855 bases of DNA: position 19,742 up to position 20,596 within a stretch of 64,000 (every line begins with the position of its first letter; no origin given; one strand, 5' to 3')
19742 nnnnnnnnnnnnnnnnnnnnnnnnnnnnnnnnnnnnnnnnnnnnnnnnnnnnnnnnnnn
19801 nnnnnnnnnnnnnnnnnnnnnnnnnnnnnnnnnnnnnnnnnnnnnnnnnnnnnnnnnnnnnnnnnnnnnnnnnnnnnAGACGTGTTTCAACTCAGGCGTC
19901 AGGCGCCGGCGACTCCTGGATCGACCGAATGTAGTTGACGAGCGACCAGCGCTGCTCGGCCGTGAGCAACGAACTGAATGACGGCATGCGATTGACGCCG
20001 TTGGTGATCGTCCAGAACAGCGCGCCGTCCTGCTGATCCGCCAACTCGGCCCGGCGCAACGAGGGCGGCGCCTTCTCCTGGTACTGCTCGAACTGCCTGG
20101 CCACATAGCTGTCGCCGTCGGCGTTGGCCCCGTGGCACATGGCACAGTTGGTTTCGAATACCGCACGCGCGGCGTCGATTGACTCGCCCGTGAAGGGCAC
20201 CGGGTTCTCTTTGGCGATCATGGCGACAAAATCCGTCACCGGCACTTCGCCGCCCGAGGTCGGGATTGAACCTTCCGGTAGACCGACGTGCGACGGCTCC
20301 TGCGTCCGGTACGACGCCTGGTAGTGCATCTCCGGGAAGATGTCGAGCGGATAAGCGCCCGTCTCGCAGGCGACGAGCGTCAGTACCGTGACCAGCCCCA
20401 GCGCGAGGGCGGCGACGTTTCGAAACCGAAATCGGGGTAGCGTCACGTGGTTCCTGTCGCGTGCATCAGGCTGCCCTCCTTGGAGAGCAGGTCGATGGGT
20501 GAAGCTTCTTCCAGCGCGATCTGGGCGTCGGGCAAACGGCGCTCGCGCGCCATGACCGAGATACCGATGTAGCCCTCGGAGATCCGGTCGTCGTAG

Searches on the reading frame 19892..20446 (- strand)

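Call 72: search_protein_families(library=pfam, proteins=[window:19892-20446:-], max_evalue=0.0001)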
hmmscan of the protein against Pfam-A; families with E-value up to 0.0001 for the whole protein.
window:19892-20446:- (184 aa): 2 families
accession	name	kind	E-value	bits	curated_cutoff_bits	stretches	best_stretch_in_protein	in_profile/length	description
PF13442.11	Cytochrome_CBB3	-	1.3e-14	54.7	27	1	90-173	3-68/68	Cytochrome C oxidase, cbb3-type, subunit III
PF00034.26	Cytochrom_C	-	8e-11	43.6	21.3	1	92-176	3-89/90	Cytochrome c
